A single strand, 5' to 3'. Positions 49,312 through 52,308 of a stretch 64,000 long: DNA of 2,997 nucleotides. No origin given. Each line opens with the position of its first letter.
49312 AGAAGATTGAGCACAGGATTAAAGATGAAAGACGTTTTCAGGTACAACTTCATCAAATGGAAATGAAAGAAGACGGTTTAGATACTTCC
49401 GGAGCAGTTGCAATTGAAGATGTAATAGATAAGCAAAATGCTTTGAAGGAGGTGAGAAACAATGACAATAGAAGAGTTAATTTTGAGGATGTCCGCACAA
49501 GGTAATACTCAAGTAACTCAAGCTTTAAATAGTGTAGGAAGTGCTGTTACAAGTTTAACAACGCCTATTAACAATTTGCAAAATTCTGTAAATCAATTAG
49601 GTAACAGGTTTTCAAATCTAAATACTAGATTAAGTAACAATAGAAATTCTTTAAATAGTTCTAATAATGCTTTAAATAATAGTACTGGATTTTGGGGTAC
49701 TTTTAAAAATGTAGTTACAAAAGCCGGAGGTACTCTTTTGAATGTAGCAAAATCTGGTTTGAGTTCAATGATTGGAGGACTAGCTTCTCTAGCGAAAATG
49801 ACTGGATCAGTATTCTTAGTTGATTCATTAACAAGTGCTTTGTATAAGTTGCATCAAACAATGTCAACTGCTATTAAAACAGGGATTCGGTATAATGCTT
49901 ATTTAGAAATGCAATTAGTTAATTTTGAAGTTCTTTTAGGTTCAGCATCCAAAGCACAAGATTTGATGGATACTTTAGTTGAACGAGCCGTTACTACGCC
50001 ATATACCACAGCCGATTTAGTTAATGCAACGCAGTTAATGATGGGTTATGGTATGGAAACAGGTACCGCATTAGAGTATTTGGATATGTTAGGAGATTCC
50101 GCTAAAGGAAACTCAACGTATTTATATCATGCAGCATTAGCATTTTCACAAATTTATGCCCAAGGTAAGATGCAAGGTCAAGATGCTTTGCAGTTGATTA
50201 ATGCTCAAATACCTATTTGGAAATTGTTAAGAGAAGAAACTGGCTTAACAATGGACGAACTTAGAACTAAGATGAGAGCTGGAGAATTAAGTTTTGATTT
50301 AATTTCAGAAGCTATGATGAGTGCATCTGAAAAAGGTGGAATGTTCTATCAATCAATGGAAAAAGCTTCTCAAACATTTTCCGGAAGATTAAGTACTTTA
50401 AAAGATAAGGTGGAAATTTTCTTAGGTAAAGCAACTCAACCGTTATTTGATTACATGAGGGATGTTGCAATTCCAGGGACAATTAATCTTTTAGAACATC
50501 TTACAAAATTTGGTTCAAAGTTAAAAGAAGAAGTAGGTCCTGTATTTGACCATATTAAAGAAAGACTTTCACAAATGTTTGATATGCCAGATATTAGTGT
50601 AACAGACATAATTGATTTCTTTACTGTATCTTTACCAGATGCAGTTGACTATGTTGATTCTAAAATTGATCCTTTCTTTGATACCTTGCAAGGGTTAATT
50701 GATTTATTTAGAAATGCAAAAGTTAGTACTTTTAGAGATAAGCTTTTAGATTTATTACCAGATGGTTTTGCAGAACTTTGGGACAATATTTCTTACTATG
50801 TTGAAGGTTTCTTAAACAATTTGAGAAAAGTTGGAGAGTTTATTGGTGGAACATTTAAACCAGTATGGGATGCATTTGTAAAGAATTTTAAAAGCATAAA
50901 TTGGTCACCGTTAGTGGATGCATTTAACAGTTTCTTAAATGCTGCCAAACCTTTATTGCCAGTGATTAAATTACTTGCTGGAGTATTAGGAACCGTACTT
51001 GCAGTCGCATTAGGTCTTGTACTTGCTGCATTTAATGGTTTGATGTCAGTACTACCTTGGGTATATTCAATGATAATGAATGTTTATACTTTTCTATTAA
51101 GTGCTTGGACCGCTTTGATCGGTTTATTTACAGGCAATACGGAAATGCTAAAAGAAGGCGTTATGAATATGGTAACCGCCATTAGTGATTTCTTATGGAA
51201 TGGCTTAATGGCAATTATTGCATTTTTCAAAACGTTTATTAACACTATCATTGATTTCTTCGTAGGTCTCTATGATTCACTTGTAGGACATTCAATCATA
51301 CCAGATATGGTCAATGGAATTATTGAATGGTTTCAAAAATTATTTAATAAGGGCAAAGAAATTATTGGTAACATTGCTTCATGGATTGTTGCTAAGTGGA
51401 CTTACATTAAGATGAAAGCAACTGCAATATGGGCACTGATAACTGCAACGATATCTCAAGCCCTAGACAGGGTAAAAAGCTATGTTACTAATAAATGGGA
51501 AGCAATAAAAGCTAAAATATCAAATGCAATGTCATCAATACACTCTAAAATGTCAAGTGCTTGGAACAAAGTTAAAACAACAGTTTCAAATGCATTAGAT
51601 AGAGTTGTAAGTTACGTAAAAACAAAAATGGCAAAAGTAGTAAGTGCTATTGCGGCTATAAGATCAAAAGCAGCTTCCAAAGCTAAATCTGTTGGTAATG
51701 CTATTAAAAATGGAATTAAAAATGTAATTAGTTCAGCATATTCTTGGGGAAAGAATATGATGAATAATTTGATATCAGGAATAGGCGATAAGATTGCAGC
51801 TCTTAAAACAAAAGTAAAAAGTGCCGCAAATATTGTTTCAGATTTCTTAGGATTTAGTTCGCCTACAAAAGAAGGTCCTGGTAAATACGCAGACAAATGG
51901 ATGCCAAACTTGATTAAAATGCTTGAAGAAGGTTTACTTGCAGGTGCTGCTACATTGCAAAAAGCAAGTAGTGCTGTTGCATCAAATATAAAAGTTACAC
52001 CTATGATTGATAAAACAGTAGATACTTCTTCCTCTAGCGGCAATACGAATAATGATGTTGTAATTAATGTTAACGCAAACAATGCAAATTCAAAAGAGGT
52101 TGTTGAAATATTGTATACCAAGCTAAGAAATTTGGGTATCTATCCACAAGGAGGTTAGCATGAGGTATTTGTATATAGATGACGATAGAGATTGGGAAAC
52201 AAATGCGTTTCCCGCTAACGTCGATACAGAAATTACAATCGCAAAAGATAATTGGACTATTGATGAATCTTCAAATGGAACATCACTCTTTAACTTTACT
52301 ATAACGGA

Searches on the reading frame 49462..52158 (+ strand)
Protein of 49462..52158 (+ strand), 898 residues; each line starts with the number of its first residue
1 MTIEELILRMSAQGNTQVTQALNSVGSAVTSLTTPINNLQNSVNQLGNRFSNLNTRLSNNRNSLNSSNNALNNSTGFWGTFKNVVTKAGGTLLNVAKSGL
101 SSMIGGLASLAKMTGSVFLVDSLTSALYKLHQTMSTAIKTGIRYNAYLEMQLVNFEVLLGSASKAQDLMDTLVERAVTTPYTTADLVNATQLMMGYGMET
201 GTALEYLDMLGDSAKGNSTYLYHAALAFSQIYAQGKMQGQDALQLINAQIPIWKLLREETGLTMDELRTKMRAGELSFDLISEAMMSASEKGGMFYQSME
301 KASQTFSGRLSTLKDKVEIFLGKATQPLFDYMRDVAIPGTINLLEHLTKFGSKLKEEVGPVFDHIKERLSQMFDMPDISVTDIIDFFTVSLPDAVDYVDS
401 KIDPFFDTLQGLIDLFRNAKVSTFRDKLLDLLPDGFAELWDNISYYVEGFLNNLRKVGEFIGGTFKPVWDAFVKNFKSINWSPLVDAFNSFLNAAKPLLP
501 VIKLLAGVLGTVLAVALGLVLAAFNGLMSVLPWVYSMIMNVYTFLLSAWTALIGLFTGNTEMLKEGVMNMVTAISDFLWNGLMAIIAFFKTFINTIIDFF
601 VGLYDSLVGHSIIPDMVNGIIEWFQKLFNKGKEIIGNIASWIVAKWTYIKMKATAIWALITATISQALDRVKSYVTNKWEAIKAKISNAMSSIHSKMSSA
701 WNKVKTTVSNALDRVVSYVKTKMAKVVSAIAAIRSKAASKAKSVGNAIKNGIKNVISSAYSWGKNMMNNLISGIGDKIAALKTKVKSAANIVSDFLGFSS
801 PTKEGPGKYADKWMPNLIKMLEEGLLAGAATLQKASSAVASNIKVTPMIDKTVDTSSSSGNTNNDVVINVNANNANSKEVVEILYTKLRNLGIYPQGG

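Call 9: search_protein_families(library=phrogs, proteins=[window:49462-52158:+])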
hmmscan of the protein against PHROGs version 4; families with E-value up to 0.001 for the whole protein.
window:49462-52158:+ (898 aa): 28 families (the best 25 are shown)
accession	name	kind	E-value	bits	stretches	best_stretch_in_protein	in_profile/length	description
phrog_58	-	tail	3e-55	189.3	1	13-880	182-1040/1544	tail length tape measure protein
phrog_9959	-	tail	3.1e-35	122.1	1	153-323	83-256/1708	tail length tape measure protein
phrog_305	-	tail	5.1e-31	109.1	2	484-844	410-753/1001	tail length tape measure protein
phrog_5448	-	tail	3.5e-29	101.5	1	339-781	1497-1928/3103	tail length tape measure protein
phrog_1272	-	tail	3.7e-28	98.9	2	500-870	725-1167/1606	tail length tape measure protein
phrog_167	-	tail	1.1e-25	90.6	1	17-790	215-971/1555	tail length tape measure protein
phrog_1686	-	tail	3.3e-25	89.1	1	126-491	113-372/1224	tail length tape measure protein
phrog_1535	-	tail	3.9e-25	89.2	2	486-881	739-1096/1152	tail length tape measure protein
phrog_5493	-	tail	2.4e-24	86.7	1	444-878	629-1056/1102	tail length tape measure protein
phrog_1204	-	tail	1.1e-22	80.9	2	97-459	147-532/1483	tail protein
phrog_17020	-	unknown function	4.5e-22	79.7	1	646-781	83-229/353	-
phrog_4200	-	tail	1.2e-19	71.4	2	634-839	373-560/732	tail length tape measure protein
phrog_12798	-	tail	1.8e-17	63.9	1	120-318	55-240/1031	tail length tape measure protein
phrog_973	-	tail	1.2e-14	54.3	1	10-319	21-318/1465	tail length tape measure protein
phrog_991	-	tail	3.7e-14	52.3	2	19-640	173-783/1966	tail length tape measure protein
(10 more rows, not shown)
